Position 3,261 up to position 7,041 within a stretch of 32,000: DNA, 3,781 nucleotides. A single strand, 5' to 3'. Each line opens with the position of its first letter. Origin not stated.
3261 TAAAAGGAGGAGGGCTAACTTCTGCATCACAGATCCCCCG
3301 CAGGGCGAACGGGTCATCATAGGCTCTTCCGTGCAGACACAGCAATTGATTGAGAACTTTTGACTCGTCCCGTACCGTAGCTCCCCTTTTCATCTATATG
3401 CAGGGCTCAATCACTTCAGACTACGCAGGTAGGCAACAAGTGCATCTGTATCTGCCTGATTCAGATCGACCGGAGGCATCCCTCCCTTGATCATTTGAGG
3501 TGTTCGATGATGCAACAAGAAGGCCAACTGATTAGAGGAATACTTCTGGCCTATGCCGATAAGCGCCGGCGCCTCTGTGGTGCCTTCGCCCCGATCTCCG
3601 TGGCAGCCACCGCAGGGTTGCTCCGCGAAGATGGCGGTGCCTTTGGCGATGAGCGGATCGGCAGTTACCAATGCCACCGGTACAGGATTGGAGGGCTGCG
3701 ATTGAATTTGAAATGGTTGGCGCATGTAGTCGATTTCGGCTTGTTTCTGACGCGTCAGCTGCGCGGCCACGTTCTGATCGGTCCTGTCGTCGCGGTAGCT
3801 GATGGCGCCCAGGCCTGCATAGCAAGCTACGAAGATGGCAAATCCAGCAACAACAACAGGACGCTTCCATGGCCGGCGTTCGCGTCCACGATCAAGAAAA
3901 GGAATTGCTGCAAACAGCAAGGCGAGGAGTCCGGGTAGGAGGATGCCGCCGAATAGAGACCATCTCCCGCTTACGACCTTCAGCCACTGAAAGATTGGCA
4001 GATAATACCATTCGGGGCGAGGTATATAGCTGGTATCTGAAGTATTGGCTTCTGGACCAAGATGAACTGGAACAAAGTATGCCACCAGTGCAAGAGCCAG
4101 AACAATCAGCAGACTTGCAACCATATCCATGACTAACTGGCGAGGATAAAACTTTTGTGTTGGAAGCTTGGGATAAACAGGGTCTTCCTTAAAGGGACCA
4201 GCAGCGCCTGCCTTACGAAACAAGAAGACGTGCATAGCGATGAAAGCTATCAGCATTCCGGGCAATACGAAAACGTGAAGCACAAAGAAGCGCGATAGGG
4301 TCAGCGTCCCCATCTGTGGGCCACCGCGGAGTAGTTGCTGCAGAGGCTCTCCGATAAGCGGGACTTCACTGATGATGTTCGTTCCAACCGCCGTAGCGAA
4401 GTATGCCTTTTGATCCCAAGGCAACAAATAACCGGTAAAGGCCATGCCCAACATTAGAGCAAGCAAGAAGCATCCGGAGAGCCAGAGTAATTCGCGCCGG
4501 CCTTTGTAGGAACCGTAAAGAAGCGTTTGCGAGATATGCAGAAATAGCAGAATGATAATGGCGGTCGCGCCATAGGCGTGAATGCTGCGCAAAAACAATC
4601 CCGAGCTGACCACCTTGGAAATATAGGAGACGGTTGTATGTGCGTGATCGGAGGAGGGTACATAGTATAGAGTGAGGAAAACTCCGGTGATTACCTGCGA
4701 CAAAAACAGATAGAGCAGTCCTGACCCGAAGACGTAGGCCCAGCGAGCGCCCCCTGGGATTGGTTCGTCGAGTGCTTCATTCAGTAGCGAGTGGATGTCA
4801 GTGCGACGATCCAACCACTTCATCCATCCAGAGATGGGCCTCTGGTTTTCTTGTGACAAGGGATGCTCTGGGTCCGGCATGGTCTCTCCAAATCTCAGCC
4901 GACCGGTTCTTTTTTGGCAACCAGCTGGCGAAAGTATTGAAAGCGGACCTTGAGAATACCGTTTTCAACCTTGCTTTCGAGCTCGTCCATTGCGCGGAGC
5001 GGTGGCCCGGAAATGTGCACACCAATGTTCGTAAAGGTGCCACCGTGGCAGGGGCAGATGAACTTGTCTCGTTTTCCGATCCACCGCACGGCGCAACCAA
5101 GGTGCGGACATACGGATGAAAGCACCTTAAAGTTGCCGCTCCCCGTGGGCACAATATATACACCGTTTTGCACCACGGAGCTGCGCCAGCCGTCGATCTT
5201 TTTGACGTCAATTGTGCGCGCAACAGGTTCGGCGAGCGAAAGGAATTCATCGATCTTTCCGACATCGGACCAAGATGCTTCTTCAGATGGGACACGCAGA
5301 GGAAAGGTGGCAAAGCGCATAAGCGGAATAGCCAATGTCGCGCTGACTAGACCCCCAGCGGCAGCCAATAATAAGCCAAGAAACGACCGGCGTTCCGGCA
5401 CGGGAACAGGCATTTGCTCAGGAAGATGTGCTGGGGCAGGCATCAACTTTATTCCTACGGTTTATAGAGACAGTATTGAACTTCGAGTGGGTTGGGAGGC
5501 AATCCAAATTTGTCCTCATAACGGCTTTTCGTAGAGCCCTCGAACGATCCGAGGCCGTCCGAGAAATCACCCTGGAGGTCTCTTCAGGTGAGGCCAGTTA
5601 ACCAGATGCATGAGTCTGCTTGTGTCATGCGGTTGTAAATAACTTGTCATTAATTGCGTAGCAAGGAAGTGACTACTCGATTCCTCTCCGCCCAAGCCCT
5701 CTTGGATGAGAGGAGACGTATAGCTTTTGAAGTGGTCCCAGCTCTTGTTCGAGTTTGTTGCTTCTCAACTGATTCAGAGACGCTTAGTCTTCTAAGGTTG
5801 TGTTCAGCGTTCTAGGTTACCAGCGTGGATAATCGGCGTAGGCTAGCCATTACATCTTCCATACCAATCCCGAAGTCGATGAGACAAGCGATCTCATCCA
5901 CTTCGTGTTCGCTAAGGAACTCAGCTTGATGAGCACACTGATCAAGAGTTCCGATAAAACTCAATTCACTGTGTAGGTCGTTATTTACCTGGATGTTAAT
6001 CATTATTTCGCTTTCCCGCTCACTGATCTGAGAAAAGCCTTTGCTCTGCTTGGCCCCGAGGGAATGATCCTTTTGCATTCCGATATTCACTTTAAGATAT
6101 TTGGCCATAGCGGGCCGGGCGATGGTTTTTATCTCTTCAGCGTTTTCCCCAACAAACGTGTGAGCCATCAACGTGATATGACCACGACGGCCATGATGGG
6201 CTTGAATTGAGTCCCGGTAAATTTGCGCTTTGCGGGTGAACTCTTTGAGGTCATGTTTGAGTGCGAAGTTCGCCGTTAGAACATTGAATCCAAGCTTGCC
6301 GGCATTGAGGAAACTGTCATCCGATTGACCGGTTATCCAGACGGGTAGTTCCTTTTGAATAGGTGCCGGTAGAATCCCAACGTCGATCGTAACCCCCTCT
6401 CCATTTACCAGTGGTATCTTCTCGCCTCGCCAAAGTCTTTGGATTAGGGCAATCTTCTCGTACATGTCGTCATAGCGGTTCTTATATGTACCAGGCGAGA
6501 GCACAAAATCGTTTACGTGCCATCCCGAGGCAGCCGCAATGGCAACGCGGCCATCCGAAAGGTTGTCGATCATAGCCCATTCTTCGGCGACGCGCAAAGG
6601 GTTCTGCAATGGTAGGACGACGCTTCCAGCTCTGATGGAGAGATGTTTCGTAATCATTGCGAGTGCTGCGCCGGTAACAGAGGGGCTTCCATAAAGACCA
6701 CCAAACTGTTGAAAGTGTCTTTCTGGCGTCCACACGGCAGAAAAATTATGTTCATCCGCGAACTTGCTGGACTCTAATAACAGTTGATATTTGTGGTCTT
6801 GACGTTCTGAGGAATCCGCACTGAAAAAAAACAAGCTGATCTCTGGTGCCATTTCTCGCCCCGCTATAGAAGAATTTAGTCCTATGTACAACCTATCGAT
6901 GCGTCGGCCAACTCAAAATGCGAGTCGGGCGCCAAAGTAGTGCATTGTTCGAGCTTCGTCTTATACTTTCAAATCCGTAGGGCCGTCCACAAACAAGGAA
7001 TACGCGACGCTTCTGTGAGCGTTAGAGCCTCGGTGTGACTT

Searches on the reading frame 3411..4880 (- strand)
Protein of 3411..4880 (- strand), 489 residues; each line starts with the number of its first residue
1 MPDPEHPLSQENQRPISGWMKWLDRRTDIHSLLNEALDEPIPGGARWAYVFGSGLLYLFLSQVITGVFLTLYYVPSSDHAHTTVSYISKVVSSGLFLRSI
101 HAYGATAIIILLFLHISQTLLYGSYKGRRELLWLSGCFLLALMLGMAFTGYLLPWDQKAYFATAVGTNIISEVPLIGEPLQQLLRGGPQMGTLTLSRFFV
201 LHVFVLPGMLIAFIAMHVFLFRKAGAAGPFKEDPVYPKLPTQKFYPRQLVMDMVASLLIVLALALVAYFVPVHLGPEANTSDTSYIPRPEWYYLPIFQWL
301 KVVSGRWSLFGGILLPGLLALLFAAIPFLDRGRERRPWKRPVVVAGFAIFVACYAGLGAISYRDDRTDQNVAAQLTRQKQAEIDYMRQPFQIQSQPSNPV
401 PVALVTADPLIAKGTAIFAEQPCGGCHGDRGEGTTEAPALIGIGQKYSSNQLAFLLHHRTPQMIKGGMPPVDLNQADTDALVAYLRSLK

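Call 8: search_protein_families(library=pfam, proteins=[window:3411-4880:-])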
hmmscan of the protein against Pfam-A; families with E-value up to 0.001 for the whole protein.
window:3411-4880:- (489 aa): 6 families
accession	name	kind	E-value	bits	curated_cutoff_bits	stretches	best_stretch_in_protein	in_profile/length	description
PF00033.24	Cytochrome_B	-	2.5e-48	164.9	27.2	1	39-224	4-188/189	Cytochrome b/b6/petB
PF13631.11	Cytochrom_B_N_2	-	6e-41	140.6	27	1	107-274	2-166/169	Cytochrome b(N-terminal)/b6/petB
PF00034.26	Cytochrom_C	-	1.2e-10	42.9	21.3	1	411-489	1-90/90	Cytochrome c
PF00032.22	Cytochrom_B_C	-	1.5e-09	38.4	20.7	1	278-364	2-85/102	Cytochrome b(C-terminal)/b6/petD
PF13442.11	Cytochrome_CBB3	-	1.1e-05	26.1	27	1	411-485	3-68/68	Cytochrome C oxidase, cbb3-type, subunit III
PF13567.11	DUF4131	-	0.0001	22.5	31.6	0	312-381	7-67/165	Domain of unknown function (DUF4131)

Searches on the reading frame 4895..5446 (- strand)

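Call 8: search_protein_families(library=pfam, proteins=[window:4895-5446:-])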
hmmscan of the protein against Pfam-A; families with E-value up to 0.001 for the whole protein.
window:4895-5446:- (183 aa): 1 family
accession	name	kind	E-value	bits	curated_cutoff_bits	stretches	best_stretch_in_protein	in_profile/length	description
PF00355.32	Rieske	-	7.9e-10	39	20.3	1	75-152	5-83/88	Rieske [2Fe-2S] domain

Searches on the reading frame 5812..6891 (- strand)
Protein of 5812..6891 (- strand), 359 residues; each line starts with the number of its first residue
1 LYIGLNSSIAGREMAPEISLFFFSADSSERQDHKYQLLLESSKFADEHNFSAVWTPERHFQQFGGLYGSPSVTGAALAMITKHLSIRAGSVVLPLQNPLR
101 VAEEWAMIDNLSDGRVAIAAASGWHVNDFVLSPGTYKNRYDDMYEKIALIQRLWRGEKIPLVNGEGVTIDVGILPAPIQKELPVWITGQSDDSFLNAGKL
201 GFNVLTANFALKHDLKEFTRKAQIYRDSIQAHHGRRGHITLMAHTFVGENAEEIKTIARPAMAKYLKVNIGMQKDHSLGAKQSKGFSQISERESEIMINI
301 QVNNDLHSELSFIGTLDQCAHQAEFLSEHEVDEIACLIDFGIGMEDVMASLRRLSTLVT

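Call 7: search_protein_families(library=pfam, proteins=[window:5812-6891:-])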
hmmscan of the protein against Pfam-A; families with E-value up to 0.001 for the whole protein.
window:5812-6891:- (359 aa): 1 family
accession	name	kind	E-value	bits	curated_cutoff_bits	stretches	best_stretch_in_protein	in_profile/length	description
PF00296.26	Bac_luciferase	-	7.6e-40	137.6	27.9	1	26-323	14-304/314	Luciferase-like monooxygenase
